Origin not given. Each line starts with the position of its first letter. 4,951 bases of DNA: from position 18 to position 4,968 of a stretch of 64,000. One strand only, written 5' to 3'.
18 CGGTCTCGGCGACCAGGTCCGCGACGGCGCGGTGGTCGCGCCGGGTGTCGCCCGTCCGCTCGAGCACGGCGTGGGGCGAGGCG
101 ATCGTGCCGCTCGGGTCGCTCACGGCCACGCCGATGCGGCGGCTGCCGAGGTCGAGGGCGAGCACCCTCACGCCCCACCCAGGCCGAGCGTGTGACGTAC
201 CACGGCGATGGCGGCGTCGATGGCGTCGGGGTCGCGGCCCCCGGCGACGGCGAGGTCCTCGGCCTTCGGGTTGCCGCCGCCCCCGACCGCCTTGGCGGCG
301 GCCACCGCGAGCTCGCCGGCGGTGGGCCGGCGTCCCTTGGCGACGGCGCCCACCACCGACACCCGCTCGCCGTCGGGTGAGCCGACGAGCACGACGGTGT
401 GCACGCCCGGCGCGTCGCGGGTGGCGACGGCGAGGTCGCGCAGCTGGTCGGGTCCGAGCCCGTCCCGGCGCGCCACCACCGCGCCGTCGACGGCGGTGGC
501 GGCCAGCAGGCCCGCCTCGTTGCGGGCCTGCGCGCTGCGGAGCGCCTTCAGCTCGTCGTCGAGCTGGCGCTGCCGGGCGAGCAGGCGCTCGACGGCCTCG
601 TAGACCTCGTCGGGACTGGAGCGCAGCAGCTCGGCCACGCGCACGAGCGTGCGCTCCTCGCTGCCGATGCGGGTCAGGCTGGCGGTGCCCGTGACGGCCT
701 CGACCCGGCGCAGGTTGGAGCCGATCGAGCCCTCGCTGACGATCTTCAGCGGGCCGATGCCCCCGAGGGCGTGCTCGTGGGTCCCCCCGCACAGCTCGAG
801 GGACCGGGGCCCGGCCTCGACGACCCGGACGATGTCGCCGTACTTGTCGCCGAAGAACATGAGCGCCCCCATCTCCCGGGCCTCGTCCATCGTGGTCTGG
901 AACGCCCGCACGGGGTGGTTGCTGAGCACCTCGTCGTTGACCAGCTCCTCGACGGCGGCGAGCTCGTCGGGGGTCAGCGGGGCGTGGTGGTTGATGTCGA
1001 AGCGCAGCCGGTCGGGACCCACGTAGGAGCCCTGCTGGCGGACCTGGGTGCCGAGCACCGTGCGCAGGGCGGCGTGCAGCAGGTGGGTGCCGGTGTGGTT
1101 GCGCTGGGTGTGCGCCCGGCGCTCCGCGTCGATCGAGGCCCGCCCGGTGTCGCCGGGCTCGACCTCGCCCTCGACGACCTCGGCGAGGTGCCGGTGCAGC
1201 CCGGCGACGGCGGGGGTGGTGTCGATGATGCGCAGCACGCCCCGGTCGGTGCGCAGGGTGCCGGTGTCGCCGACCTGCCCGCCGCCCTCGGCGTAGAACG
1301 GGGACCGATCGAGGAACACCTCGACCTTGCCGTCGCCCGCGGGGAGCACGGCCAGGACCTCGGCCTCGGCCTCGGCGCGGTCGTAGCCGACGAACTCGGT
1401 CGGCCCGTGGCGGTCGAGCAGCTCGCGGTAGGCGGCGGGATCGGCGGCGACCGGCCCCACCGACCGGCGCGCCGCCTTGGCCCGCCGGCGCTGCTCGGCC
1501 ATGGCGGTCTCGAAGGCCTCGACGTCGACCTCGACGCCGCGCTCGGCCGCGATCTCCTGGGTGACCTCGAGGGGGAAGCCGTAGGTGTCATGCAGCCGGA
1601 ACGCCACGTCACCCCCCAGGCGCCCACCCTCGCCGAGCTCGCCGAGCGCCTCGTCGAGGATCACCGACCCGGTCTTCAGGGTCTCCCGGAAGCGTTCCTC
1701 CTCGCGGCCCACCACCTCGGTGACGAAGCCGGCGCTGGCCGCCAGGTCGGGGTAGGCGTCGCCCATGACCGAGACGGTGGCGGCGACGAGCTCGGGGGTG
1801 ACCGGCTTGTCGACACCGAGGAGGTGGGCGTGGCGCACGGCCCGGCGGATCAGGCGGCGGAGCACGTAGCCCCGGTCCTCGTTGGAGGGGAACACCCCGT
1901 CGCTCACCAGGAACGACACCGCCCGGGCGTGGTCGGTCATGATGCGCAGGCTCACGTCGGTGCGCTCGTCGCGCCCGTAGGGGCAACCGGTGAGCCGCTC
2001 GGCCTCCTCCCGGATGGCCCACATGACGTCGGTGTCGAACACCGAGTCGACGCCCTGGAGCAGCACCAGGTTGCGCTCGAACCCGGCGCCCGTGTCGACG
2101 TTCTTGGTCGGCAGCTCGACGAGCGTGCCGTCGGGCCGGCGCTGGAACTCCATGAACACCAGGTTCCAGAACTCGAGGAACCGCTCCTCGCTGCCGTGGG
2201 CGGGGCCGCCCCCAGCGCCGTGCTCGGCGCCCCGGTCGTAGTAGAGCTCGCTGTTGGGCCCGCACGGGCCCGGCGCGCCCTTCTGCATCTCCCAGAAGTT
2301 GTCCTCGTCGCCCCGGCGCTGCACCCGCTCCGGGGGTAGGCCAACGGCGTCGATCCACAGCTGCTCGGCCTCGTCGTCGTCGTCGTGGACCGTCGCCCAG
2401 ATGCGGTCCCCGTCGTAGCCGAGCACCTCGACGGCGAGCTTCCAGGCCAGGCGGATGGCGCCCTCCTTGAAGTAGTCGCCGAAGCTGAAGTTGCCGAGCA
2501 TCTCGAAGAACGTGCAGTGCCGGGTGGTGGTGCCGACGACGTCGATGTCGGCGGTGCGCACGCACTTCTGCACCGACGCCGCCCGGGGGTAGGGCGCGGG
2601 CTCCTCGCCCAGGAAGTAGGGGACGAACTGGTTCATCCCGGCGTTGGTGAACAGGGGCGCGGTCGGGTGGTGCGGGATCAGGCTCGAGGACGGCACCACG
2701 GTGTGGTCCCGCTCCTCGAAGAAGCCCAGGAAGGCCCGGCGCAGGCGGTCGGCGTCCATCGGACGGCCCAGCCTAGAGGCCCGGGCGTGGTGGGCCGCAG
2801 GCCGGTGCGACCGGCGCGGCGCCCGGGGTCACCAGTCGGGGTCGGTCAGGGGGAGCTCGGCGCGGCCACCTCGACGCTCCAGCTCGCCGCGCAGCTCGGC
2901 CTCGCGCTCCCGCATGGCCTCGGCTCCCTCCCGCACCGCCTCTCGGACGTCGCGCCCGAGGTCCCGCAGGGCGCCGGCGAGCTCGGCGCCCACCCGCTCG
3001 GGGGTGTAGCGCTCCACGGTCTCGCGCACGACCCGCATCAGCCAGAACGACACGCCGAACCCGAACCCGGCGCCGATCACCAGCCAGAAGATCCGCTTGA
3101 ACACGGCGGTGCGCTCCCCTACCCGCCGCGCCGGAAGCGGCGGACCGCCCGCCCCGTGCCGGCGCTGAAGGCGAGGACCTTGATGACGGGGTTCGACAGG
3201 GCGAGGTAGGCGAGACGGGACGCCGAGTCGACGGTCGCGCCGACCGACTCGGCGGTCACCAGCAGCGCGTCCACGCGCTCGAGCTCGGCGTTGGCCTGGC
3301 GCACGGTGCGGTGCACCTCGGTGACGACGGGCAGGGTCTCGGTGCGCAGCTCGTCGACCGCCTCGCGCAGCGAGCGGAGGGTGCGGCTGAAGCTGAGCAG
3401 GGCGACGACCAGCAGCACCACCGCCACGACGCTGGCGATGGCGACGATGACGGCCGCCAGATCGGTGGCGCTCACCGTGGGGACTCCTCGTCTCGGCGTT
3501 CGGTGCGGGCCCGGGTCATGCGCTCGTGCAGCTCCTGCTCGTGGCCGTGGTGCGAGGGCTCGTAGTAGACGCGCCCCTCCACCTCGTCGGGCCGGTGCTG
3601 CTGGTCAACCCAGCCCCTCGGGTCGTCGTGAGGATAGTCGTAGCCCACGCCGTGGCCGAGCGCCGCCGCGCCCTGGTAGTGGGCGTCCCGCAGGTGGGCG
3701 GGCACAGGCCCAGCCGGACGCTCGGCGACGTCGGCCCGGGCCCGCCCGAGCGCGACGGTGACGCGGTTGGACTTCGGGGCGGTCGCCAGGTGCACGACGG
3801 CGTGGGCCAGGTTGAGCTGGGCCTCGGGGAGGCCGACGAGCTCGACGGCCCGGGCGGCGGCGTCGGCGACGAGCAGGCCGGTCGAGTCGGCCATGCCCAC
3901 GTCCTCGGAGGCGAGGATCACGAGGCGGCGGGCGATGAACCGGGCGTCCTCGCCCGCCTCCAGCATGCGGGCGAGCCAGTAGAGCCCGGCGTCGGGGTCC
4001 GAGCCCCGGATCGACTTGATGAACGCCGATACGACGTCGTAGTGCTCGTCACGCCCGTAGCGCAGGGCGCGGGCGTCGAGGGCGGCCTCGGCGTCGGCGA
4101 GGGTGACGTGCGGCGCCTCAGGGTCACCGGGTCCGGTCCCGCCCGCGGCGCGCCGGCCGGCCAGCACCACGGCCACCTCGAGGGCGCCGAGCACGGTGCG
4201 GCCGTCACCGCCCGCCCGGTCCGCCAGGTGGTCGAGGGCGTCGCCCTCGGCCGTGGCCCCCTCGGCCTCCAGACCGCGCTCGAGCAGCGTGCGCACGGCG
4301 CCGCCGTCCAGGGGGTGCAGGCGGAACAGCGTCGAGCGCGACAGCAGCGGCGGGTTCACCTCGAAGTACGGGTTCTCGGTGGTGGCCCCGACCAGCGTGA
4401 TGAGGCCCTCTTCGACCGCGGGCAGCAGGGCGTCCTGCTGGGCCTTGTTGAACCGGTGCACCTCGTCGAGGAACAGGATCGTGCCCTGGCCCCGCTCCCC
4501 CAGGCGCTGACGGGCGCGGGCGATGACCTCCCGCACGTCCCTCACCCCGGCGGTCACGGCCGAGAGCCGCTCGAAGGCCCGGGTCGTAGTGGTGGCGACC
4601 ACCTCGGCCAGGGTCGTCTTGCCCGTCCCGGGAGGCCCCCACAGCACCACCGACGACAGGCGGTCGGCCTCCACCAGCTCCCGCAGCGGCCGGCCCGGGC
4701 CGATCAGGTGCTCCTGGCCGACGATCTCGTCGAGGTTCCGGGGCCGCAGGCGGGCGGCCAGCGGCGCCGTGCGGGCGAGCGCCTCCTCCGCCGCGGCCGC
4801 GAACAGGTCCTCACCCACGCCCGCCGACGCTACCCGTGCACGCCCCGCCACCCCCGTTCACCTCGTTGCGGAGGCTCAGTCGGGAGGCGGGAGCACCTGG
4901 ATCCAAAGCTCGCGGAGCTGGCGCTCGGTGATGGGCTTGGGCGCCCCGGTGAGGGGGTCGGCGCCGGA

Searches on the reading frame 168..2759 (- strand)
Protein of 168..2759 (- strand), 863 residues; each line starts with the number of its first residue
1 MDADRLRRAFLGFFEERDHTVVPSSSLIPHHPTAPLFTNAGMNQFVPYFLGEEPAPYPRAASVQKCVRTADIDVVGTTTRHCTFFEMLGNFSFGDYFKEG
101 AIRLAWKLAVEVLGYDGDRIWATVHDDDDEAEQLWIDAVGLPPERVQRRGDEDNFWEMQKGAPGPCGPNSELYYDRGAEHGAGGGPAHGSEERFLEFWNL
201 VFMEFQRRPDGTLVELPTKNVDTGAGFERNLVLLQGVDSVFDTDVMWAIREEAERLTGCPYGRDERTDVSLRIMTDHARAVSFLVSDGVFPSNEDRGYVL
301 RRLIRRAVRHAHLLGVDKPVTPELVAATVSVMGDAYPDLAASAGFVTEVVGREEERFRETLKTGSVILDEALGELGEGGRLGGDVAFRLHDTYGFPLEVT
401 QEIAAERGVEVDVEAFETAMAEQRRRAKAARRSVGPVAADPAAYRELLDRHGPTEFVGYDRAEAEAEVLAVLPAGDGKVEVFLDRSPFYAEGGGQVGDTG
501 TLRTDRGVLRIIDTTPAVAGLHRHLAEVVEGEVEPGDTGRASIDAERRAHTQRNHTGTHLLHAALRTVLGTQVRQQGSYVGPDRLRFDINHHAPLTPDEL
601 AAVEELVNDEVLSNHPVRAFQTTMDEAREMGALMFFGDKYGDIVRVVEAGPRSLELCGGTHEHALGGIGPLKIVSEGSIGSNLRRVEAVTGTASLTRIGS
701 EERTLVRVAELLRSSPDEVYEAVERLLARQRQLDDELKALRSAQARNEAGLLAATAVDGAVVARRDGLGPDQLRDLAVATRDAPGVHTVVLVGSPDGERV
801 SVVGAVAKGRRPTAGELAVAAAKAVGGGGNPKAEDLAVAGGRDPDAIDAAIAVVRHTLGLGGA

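Call 27: search_protein_families(library=pfam, proteins=[window:168-2759:-], max_evalue=0.00001)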
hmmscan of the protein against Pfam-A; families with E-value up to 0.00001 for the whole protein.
window:168-2759:- (863 aa): 2 families
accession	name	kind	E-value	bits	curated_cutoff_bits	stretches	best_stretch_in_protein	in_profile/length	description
PF01411.24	tRNA-synt_2c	-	3.1e-179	597.5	30.3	1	6-547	2-552/552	tRNA synthetases class II (A)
PF07973.19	tRNA_SAD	-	1.6e-09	38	24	1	644-687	1-44/44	Threonyl and Alanyl tRNA synthetase second additional domain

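Call 43: find_homologous_proteins(query=window:168-2759:-, max_evalue=1e-50)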
Query window:168-2759:- (863 aa): 8000 proteins with E <= 1e-50 among 8000 candidates; the best 120 are listed.
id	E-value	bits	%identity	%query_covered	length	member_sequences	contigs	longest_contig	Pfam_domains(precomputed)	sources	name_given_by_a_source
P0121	0.0e+0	1933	100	100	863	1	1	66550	PF01411.25,PF07973.20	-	-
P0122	0.0e+0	1290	67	100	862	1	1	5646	PF01411.25,PF07973.20,PF02272.25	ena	-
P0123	0.0e+0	1237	67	100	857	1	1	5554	PF01411.25,PF07973.20,PF02272.25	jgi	jgi:alanyl-tRNA synthetase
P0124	0.0e+0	1236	65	98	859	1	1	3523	PF01411.25,PF07973.20,PF02272.25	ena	-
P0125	0.0e+0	1218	64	100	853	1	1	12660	PF01411.25,PF07973.20,PF02272.25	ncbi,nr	ncbi:MAG TPA: alanine--tRNA ligase [Acidimicrobiales bacterium]|nr:alanine--tRNA ligase [Acidimicrob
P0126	0.0e+0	1213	65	100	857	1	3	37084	PF01411.25,PF07973.20,PF02272.25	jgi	jgi:alanyl-tRNA synthetase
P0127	0.0e+0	1210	65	99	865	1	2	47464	PF01411.25,PF07973.20,PF02272.25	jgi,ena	-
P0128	0.0e+0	1208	65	100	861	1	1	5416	PF01411.25,PF07973.20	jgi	jgi:alanyl-tRNA synthetase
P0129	0.0e+0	1202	65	98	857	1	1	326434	PF01411.25,PF07973.20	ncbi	ncbi:MAG: alanine--tRNA ligase [Acidimicrobiales bacterium]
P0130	0.0e+0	1201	65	98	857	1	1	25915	PF01411.25,PF07973.20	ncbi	-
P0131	0.0e+0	1197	65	99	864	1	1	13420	PF01411.25,PF07973.20,PF02272.25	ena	-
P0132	0.0e+0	1197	65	99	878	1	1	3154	PF01411.25,PF07973.20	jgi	jgi:alanyl-tRNA synthetase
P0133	0.0e+0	1196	64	100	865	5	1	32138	PF01411.25,PF07973.20,PF02272.25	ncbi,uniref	ncbi:alanine--tRNA ligase [Rhabdothermincola sp.]|uniref:alanine--tRNA ligase n=1 Tax=Rhabdotherminc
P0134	0.0e+0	1193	65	100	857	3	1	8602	PF01411.25,PF07973.20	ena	-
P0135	0.0e+0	1191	63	99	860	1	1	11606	PF01411.25,PF07973.20,PF02272.25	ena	-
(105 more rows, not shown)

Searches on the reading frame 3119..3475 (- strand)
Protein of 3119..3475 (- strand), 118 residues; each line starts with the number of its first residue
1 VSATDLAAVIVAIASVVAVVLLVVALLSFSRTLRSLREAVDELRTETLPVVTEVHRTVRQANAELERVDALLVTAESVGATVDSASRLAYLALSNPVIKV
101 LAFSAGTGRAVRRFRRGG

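Call 27: search_protein_families(library=pfam, proteins=[window:3119-3475:-], max_evalue=0.00001)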
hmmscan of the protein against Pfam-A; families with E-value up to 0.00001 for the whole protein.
window:3119-3475:- (118 aa): 1 family
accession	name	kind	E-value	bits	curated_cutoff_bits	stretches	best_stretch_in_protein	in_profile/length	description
PF06103.16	DUF948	-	5.5e-13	49.4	37.2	1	7-84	2-86/89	Bacterial protein of unknown function (DUF948)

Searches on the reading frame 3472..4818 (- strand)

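Call 27: search_protein_families(library=pfam, proteins=[window:3472-4818:-], max_evalue=0.00001)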
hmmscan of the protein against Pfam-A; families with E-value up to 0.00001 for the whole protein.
window:3472-4818:- (448 aa): 7 families
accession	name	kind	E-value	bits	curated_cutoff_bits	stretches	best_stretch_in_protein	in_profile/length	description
PF12002.13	MgsA_C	-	1.8e-66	223.6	27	1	272-436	1-165/167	MgsA AAA+ ATPase C terminal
PF16193.11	AAA_assoc_2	-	1.2e-17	64.3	34.3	1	188-271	5-81/81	AAA C-terminal domain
PF00004.35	AAA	-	6.4e-16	59.4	21.2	1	57-162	1-123/131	ATPase family associated with various cellular activities (AAA)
PF05496.18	RuvB_N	-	2.6e-13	50.5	27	1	24-143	1-116/159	Holliday junction DNA helicase RuvB P-loop domain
PF07728.20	AAA_5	-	3.6e-08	34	22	1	57-142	2-97/139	AAA domain (dynein-related subfamily)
PF13191.12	AAA_16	-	6.1e-08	33.8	32.6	0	47-81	14-51/167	AAA ATPase domain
PF00158.32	Sigma54_activat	-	9.6e-08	32.3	20.2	0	55-149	23-131/168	Sigma-54 interaction domain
